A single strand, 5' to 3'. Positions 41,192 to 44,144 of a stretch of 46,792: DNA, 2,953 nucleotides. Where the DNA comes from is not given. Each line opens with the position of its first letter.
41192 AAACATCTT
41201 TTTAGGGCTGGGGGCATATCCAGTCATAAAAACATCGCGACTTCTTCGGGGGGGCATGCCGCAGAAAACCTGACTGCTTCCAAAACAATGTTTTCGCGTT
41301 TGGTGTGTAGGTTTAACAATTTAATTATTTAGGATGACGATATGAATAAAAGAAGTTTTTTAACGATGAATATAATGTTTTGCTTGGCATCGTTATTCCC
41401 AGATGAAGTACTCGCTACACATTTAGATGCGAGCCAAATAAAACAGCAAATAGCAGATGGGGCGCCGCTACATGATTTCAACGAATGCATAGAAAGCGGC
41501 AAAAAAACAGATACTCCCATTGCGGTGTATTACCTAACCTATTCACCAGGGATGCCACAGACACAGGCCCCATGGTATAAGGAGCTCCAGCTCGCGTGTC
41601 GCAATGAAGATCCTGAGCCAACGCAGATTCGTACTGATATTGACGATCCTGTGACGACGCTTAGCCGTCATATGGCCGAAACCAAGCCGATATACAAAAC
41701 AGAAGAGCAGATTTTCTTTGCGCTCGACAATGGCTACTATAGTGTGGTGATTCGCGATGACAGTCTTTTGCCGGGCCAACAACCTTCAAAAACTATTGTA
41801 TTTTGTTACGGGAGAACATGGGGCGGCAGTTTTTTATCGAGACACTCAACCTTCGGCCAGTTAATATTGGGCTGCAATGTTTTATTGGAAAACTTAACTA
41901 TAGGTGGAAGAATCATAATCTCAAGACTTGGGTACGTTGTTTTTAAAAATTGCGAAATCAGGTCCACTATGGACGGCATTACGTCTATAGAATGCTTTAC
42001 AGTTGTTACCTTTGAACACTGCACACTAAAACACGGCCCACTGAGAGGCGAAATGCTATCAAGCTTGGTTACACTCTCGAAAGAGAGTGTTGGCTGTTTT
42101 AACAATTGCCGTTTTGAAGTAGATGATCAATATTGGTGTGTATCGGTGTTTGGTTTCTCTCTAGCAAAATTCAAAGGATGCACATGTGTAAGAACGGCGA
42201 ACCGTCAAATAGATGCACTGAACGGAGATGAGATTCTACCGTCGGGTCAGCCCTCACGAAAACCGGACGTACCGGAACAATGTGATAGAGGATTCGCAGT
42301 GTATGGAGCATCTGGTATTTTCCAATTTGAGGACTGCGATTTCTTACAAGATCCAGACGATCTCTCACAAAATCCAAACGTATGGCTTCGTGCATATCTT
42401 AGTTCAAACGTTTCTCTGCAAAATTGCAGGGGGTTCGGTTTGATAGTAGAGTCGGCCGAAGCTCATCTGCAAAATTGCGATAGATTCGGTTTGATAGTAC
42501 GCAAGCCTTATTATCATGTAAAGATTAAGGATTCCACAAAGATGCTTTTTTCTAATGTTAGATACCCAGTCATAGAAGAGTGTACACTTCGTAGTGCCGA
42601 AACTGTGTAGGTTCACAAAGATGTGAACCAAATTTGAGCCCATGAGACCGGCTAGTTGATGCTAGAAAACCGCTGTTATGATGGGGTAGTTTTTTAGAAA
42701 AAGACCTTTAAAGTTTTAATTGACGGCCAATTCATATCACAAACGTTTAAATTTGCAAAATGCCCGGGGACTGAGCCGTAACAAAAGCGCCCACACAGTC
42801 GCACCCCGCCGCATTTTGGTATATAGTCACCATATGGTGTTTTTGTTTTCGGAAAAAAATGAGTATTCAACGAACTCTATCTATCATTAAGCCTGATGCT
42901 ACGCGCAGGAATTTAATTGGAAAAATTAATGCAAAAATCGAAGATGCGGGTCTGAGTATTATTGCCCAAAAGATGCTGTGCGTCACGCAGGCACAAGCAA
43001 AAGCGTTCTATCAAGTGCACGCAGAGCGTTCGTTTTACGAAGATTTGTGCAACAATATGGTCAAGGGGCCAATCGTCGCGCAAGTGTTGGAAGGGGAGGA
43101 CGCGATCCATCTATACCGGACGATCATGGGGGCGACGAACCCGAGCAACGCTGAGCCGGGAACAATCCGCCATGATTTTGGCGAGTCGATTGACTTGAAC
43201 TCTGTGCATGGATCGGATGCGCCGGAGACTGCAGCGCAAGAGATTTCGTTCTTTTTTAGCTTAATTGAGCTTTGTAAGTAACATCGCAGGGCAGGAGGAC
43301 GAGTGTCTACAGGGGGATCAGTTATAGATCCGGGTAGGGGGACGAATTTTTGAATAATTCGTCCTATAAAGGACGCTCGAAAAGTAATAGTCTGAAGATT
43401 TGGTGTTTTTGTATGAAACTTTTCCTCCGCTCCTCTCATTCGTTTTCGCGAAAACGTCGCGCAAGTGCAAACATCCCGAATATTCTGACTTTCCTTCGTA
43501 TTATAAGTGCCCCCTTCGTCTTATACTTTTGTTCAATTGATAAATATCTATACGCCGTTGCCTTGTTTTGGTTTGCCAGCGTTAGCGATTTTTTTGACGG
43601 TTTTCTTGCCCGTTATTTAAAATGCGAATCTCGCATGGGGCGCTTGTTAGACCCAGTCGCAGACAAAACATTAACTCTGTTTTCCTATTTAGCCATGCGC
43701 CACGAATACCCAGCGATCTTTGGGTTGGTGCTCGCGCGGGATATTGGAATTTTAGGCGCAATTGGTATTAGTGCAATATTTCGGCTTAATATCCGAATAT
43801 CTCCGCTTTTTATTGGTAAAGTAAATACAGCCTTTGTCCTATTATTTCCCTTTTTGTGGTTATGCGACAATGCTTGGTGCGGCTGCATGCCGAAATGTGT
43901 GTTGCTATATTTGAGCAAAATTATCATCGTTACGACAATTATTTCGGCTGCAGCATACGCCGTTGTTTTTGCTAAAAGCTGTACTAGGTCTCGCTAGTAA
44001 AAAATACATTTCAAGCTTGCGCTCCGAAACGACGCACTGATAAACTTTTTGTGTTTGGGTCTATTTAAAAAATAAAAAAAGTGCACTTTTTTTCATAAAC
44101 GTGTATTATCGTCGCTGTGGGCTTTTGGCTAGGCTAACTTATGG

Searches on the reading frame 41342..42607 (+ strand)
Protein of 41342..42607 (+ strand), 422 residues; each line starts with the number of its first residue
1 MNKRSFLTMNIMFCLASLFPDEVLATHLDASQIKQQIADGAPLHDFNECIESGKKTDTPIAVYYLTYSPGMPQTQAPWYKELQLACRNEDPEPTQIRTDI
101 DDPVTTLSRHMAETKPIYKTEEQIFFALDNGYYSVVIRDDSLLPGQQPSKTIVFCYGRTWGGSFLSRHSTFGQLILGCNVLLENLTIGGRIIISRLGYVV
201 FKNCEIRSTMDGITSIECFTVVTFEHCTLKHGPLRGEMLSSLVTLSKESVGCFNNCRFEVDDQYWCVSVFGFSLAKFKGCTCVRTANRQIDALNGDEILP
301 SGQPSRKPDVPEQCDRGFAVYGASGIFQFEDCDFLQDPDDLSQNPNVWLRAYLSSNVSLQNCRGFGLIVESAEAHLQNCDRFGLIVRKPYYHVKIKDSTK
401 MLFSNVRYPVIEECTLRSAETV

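Call 7: search_protein_families(library=pfam, proteins=[window:41342-42607:+], max_evalue=0.01)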
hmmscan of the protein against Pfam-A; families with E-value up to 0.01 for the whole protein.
window:41342-42607:+ (422 aa): 1 family
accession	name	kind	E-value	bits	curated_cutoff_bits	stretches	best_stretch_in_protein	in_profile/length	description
PF13229.12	Beta_helix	-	0.00094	19.3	25.9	0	191-295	26-123/158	Right handed beta helix region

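Call 34: search_protein_families(library=ncbifam, proteins=[window:41342-42607:+], max_evalue=0.1)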
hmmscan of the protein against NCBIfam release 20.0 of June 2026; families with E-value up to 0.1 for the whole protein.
window:41342-42607:+ (422 aa): 0 families

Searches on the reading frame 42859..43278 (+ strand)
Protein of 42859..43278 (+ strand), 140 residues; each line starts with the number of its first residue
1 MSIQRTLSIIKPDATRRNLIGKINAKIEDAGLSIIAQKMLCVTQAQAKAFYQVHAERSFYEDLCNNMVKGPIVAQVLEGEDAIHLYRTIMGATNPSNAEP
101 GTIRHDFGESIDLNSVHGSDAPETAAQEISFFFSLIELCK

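Call 7: search_protein_families(library=pfam, proteins=[window:42859-43278:+], max_evalue=0.01)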
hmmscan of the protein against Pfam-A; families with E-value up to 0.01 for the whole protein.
window:42859-43278:+ (140 aa): 1 family
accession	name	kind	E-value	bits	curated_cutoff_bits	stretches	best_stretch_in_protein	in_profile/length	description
PF00334.24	NDK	-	7.8e-53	178.4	27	1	4-134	1-131/135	Nucleoside diphosphate kinase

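Call 11: find_encoding_contigs(protein=window:42859-43278:+, flank=10000, max_places=6)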
Protein window:42859-43278:+ (140 aa): no gene with exactly this product is on record in the collection.

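Call 34: search_protein_families(library=ncbifam, proteins=[window:42859-43278:+], max_evalue=0.1)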
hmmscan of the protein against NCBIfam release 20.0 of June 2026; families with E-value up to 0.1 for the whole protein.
window:42859-43278:+ (140 aa): 6 families
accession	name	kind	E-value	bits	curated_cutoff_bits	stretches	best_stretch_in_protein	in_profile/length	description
NF001908.0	PRK00668.1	equivalog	2e-57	192.9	155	1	1-139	1-139/141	nucleoside-diphosphate kinase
NF011116.0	PRK14545.1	equivalog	2.9e-44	150.6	217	1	1-137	1-137/139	nucleoside-diphosphate kinase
NF011114.0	PRK14542.1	equivalog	8.6e-41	138.8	250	1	4-138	2-136/137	nucleoside-diphosphate kinase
NF011112.0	PRK14540.1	equivalog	8.6e-40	135.7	202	1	3-134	2-133/135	nucleoside-diphosphate kinase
NF011113.0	PRK14541.1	equivalog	5.8e-39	133.4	255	1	4-137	2-135/140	nucleoside-diphosphate kinase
NF011115.0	PRK14543.1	equivalog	4.3e-23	82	287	1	2-108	4-115/169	nucleoside-diphosphate kinase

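Call 64: find_homologous_proteins(query=window:42859-43278:+, max_evalue=1e-20)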
Query window:42859-43278:+ (140 aa): 8000 proteins with E <= 1e-20 among 8000 candidates; the best 120 are listed.
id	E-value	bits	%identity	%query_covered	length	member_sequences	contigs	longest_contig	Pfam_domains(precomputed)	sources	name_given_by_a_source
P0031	7.5e-86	302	100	100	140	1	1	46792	PF00334.25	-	-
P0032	1.2e-70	253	82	100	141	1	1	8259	PF00334.25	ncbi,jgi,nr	ncbi:MAG: nucleoside-diphosphate kinase [Holosporales bacterium]|jgi:nucleoside-diphosphate kinase|n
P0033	1.1e-67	244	79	100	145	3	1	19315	PF00334.25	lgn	-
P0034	4.2e-67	242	78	100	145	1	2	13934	PF00334.25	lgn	-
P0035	1.5e-66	240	78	100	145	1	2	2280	PF00334.25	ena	-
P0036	2.1e-66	240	76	100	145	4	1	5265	PF00334.25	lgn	-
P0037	7.9e-66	238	77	100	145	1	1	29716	PF00334.25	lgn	-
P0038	7.5e-65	235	76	100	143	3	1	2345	PF00334.25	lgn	-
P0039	2.5e-64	233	78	99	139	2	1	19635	PF00334.25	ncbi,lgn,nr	ncbi:MAG: nucleoside-diphosphate kinase [Holosporales bacterium]|nr:nucleoside-diphosphate kinase [H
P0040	3.4e-64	232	78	99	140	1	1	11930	PF00334.25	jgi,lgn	jgi:nucleoside-diphosphate kinase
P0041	7.2e-64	231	76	100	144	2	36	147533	PF00334.25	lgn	-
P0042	7.3e-64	231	76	100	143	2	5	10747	PF00334.25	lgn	-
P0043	1.4e-63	230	76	100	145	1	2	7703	PF00334.25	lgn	-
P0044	1.6e-63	230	74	100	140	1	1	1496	PF00334.25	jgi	jgi:nucleoside-diphosphate kinase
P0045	2.0e-63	230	77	99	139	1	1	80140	PF00334.25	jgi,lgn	jgi:nucleoside-diphosphate kinase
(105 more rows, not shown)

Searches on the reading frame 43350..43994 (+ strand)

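Call 7: search_protein_families(library=pfam, proteins=[window:43350-43994:+], max_evalue=0.01)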
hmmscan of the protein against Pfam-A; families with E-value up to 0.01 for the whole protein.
window:43350-43994:+ (215 aa): 1 family
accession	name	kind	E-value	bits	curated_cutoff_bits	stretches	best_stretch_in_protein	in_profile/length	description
PF01066.26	CDP-OH_P_transf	-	1.2e-24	87.9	22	1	41-194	2-144/152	CDP-alcohol phosphatidyltransferase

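Call 34: search_protein_families(library=ncbifam, proteins=[window:43350-43994:+], max_evalue=0.1)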
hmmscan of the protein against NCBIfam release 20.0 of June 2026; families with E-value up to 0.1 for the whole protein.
window:43350-43994:+ (215 aa): 9 families
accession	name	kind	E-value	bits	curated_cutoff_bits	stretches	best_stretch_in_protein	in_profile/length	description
TIGR00560.1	pgsA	equivalog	7.2e-20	72.3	109.1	1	41-210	2-179/183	CDP-diacylglycerol--glycerol-3-phosphate 3-phosphatidyltransferase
NF053678.1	ClpnSynClsA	equivalog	7.3e-18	65.4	240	1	41-173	4-140/180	cardiolipin synthase ClsA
NF008090.0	PRK10832.1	equivalog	7.3e-14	52.3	304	1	40-196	3-167/182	CDP-diacylglycerol--glycerol-3-phosphate 3-phosphatidyltransferase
NF040950.1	archin_ph_syn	equivalog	8e-08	32.4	180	1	42-107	25-91/191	archaetidylinositol phosphate synthase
TIGR00473.1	pssA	equivalog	1.3e-06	28.6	107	1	60-183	14-140/153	CDP-diacylglycerol--serine O-phosphatidyltransferase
TIGR04217.1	archae_ser_T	exception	2.6e-05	24.1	200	1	41-106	8-72/221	archaetidylserine synthase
NF045883.1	PIPSynth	equivalog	0.0001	22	170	1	43-106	25-89/197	phosphatidylinositol phosphate synthase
NF052561.1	PIPSynBT1523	equivalog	0.0071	16.1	350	1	68-116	62-110/232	hypothetical protein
NF041135.1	IPPtranDIPPsyn_Thcocales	equivalog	0.022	13.8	580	1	45-116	257-326/419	bifunctional L-myo-inositol-1-phosphate cytidylyltransferase/CDP-L-myo-inositol myo-inositolphosphotransferase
